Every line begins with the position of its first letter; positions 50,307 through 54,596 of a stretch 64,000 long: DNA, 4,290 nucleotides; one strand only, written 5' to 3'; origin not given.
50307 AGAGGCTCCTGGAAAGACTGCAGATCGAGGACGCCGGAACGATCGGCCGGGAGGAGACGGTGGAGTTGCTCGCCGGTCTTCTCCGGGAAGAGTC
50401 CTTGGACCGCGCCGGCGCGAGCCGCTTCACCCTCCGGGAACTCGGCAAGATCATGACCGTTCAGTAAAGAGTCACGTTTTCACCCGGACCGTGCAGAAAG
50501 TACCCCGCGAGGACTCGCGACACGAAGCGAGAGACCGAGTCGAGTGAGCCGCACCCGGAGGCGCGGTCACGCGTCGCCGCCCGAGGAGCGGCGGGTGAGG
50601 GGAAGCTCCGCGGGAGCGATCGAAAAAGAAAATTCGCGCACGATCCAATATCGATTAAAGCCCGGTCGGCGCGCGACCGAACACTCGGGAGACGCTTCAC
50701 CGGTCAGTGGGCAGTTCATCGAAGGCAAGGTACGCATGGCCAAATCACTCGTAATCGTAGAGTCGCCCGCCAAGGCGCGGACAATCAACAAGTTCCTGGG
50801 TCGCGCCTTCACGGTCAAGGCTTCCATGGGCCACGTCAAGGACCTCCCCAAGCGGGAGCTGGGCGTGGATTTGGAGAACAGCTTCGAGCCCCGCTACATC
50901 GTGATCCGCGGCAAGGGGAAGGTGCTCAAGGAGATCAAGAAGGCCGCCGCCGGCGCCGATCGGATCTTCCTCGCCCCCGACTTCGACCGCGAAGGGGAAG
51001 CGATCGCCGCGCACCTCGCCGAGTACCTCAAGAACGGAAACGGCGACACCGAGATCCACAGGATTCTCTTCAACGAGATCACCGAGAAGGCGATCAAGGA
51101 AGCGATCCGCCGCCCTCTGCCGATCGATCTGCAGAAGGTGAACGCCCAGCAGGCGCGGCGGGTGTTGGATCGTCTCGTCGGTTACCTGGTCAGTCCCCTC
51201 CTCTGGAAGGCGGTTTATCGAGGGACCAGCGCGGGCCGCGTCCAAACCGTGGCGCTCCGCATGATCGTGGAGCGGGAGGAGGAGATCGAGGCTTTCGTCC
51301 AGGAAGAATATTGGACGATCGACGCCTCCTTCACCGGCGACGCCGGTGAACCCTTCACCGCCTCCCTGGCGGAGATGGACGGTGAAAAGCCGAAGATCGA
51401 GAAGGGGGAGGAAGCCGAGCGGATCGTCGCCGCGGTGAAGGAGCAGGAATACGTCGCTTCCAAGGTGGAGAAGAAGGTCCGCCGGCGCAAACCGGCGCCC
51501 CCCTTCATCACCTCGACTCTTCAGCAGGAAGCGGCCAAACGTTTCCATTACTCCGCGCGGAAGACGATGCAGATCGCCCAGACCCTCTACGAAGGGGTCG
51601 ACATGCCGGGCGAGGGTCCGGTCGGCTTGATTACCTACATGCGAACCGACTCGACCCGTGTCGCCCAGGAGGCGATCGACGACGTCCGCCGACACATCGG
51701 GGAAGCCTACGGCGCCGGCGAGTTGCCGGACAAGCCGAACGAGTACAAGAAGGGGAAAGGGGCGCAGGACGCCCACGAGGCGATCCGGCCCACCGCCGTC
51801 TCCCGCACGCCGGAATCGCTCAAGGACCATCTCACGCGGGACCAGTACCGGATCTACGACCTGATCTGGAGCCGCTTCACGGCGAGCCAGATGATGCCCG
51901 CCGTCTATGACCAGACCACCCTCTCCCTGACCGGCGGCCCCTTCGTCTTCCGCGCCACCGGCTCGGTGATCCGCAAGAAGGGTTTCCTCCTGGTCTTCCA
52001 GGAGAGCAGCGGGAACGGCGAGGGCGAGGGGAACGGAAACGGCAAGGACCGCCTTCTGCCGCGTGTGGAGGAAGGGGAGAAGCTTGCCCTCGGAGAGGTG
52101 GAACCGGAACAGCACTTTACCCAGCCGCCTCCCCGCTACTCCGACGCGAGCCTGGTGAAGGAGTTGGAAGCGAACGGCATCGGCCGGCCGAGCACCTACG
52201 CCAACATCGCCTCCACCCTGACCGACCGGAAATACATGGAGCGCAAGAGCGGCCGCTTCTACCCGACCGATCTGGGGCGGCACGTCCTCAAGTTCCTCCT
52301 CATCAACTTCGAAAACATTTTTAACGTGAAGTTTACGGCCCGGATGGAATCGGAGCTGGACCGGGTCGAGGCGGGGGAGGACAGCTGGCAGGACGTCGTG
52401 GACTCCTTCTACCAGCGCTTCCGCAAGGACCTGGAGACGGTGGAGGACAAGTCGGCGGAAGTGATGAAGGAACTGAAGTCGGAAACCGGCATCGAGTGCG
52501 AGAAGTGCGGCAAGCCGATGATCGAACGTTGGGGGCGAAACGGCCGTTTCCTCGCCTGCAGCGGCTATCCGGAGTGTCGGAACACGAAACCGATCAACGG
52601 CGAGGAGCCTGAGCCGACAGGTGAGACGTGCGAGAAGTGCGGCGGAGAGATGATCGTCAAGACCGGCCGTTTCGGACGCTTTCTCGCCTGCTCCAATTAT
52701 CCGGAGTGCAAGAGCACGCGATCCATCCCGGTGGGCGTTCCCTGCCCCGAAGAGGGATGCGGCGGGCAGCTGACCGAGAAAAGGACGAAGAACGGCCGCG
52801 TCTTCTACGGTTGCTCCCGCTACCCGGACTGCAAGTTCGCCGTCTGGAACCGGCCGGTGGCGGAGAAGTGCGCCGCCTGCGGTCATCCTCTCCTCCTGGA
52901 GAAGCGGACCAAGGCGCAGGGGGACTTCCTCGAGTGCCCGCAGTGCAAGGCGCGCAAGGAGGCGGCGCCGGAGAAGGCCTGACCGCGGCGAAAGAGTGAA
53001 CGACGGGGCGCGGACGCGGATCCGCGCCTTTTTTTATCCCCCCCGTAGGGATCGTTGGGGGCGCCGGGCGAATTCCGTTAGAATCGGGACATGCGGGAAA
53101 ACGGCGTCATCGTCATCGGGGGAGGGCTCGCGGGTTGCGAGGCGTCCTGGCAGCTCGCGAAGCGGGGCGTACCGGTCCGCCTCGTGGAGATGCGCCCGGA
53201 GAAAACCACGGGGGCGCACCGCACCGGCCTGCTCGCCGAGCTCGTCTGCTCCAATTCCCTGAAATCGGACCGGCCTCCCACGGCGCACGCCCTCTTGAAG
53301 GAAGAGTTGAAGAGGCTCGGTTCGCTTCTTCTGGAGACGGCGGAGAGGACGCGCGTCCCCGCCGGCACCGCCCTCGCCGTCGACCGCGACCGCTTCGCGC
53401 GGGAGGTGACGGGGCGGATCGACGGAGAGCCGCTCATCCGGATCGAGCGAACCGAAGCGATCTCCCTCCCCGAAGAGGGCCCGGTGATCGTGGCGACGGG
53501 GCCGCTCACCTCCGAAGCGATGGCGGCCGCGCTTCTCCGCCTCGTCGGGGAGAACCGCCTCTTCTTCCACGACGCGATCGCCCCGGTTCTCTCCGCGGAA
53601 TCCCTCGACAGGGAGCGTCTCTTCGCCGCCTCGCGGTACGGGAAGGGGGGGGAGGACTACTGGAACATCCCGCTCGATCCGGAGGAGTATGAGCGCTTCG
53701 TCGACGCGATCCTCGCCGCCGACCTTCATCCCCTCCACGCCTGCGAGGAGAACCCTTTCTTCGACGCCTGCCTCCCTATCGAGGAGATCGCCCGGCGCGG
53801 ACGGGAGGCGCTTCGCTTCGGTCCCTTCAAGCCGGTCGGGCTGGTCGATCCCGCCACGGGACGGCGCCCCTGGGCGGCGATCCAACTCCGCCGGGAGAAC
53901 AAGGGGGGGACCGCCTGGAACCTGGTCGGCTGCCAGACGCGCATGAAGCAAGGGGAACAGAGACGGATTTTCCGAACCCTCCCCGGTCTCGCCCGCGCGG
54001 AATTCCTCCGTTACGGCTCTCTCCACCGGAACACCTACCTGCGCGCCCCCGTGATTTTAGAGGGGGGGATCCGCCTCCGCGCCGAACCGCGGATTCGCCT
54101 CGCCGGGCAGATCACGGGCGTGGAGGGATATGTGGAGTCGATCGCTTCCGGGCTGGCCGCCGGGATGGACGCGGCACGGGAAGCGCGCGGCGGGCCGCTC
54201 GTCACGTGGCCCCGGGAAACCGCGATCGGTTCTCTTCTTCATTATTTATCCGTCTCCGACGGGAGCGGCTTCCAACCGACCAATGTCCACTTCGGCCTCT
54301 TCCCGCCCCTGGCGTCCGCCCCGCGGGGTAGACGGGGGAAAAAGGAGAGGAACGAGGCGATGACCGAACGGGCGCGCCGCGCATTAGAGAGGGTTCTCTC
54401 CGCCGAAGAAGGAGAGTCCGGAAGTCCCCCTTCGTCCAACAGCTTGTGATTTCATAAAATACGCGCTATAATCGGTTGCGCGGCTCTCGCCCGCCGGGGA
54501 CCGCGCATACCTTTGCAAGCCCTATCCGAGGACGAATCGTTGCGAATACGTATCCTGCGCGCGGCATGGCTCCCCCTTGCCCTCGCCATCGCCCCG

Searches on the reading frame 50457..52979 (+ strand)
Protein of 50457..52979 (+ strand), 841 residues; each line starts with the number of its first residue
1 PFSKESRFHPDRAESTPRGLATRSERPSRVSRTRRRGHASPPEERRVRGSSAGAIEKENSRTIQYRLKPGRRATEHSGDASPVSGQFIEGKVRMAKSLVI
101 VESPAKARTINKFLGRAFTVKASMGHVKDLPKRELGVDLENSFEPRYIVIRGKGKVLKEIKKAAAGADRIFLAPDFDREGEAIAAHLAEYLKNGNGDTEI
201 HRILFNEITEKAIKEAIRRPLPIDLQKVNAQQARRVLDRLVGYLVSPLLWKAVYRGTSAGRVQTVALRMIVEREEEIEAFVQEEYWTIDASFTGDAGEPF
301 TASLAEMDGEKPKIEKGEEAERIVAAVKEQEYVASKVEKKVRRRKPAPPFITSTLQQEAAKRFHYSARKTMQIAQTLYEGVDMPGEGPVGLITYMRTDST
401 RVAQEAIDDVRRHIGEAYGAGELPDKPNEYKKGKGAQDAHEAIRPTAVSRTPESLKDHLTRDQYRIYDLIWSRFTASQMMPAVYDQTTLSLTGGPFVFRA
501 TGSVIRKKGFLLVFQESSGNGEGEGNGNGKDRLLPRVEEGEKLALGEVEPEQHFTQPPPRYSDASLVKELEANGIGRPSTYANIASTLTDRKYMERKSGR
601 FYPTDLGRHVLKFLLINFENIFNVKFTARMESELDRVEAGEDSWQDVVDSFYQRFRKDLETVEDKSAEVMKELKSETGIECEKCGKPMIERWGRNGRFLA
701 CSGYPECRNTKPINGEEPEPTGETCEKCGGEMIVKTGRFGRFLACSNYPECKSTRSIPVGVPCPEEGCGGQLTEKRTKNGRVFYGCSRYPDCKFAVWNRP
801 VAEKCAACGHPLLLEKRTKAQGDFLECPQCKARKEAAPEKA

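Call 63: search_protein_families(library=pfam, proteins=[window:50457-52979:+], max_evalue=0.00001)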
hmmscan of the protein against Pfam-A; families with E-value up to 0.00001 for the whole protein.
window:50457-52979:+ (841 aa): 3 families
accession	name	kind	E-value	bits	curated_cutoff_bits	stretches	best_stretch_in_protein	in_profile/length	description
PF01131.25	Topoisom_bac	-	2e-123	412.9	35.1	1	224-648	3-410/411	DNA topoisomerase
PF01396.24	Zn_ribbon_Top1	-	4.6e-43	145.2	32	3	722-758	1-37/39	Topoisomerase DNA binding C4 zinc finger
PF01751.28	Toprim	-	4.1e-20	72.2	23.1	1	98-203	2-96/96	Toprim domain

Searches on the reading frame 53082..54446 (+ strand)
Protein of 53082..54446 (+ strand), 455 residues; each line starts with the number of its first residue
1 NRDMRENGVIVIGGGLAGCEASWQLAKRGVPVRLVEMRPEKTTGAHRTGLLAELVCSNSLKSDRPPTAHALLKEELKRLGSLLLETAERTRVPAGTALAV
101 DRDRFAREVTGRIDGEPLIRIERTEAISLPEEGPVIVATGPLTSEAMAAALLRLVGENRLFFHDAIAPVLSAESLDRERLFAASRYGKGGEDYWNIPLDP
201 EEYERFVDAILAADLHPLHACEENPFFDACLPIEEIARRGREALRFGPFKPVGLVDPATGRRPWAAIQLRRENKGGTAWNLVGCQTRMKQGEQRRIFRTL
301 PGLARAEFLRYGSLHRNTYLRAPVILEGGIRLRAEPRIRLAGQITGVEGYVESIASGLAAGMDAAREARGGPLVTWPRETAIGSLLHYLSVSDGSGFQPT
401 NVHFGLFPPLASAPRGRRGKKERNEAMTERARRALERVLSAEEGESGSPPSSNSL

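Call 63: search_protein_families(library=pfam, proteins=[window:53082-54446:+], max_evalue=0.00001)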
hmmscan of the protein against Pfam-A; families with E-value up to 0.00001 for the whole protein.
window:53082-54446:+ (455 aa): 3 families
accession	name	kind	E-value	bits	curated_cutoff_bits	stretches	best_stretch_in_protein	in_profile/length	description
PF01134.28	GIDA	-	2.6e-80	270.8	22.1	1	9-370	2-389/391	Glucose inhibited division protein A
PF01266.30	DAO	-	6.1e-07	29.7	27.9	1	9-90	2-82/353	FAD dependent oxidoreductase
PF00890.30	FAD_binding_2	-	6.3e-06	26.1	20.4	0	9-43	2-36/414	FAD binding domain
